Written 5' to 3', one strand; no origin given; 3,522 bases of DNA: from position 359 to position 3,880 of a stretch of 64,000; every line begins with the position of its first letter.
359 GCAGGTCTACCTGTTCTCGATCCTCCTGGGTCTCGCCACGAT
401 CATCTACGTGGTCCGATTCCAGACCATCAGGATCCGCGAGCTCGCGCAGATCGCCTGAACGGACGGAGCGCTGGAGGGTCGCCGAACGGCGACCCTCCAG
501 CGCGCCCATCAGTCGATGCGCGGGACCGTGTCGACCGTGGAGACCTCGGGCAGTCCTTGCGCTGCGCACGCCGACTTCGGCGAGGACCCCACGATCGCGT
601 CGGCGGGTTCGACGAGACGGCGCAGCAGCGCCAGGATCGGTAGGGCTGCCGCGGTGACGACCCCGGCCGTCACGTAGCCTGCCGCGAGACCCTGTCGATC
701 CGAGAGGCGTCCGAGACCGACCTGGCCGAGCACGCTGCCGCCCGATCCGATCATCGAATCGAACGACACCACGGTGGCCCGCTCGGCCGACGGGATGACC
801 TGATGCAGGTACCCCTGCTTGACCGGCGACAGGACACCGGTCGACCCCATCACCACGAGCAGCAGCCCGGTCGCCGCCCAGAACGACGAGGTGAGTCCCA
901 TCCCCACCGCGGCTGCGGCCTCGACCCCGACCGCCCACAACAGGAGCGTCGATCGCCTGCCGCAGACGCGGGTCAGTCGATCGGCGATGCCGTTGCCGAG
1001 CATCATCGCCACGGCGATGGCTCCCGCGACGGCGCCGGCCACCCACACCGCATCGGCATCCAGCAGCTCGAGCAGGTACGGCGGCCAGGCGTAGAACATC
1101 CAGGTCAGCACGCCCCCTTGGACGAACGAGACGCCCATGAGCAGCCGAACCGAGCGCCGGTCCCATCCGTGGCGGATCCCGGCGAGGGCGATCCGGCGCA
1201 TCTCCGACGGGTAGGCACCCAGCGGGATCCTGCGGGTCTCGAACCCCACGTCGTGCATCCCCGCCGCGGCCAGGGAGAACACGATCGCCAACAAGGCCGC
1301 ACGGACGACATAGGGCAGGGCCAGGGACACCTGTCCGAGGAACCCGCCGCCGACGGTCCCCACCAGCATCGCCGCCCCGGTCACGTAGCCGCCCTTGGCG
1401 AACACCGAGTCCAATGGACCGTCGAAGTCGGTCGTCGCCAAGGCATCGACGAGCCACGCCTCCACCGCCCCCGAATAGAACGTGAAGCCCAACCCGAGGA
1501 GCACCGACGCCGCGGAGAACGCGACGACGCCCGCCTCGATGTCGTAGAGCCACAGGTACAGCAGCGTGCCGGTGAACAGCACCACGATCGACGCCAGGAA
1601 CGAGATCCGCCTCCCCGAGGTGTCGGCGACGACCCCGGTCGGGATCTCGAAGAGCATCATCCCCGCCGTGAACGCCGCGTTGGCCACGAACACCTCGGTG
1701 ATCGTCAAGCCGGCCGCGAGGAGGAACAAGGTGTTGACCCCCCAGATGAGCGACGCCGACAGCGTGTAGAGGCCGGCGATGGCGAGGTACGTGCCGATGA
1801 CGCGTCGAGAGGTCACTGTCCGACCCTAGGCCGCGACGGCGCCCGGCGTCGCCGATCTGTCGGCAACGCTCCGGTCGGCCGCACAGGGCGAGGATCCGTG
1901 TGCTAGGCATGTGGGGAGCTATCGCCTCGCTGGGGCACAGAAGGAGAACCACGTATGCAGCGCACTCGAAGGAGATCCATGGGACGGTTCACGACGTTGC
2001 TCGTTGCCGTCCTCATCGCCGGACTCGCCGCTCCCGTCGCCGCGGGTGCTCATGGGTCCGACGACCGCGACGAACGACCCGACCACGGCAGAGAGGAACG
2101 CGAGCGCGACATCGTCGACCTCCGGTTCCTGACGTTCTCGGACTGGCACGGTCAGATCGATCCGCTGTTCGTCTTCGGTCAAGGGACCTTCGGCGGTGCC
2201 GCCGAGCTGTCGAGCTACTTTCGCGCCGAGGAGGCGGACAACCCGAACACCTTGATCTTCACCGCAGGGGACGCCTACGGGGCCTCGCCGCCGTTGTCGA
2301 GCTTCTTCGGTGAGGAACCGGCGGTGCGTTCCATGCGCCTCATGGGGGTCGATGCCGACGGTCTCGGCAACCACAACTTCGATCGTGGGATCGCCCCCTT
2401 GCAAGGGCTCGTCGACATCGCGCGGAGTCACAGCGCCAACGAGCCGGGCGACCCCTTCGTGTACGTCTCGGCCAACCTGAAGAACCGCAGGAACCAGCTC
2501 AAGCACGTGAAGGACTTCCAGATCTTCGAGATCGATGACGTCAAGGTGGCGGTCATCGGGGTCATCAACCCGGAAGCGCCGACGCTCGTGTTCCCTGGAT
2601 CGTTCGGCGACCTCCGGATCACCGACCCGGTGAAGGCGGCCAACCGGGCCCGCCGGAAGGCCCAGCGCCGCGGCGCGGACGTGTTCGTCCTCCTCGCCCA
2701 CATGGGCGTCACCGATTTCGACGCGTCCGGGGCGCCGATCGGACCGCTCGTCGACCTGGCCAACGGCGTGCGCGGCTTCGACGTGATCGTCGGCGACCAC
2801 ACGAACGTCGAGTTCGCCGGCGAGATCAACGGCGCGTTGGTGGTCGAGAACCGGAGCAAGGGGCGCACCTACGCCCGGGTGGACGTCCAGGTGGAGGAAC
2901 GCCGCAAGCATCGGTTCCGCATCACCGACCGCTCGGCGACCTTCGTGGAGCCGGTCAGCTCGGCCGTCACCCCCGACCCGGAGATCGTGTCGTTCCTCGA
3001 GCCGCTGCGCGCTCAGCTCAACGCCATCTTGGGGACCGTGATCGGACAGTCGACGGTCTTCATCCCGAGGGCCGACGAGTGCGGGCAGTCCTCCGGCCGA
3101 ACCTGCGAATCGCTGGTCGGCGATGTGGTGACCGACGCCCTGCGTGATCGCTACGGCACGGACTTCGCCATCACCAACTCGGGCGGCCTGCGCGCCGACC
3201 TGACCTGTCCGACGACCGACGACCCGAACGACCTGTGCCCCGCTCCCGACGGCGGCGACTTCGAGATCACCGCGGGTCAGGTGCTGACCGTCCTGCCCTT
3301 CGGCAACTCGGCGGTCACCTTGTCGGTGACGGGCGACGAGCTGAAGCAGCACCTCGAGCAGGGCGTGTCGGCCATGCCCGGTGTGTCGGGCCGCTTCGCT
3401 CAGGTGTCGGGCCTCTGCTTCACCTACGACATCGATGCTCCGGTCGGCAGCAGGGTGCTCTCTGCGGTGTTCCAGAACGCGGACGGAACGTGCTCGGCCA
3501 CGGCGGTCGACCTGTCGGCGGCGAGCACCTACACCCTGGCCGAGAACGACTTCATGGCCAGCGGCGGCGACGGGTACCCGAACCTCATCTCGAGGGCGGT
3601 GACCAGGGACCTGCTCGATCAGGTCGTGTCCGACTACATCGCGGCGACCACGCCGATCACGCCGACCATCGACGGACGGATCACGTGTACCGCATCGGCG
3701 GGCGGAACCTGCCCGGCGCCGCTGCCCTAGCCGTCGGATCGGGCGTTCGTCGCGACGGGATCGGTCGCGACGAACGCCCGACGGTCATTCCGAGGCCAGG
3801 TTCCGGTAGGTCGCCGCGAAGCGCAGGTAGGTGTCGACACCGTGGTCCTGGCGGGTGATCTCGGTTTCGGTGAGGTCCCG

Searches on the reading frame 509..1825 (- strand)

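Call 21: search_protein_families(library=pfam, proteins=[window:509-1825:-], max_evalue=0.001)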
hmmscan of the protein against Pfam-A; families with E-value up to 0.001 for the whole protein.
window:509-1825:- (438 aa): 1 family
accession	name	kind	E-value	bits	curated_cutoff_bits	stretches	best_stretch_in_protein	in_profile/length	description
PF07690.21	MFS_1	-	2.1e-14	53.6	33.4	2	231-412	3-182/347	Major Facilitator Superfamily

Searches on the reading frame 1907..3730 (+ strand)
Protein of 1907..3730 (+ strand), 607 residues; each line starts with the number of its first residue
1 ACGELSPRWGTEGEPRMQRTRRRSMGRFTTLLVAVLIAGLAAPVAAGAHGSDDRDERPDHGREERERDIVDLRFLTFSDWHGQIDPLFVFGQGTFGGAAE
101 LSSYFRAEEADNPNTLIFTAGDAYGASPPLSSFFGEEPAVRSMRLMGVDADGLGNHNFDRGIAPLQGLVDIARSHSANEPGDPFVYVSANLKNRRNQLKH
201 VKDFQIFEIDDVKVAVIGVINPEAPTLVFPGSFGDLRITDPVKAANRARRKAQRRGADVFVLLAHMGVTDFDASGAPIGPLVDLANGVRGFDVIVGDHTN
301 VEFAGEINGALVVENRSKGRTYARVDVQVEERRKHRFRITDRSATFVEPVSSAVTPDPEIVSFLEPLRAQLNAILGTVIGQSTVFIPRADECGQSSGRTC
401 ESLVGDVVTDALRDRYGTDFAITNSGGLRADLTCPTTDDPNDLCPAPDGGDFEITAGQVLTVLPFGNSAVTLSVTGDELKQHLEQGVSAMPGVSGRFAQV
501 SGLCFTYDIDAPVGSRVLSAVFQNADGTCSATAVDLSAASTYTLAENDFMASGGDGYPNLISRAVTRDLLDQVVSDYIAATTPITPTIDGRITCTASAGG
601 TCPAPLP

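Call 21: search_protein_families(library=pfam, proteins=[window:1907-3730:+], max_evalue=0.001)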
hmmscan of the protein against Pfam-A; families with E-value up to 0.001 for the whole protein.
window:1907-3730:+ (607 aa): 1 family
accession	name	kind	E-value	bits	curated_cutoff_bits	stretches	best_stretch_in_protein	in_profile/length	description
PF02872.23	5_nucleotid_C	-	3.8e-34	118.5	23.6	1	378-558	1-154/158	5'-nucleotidase, C-terminal domain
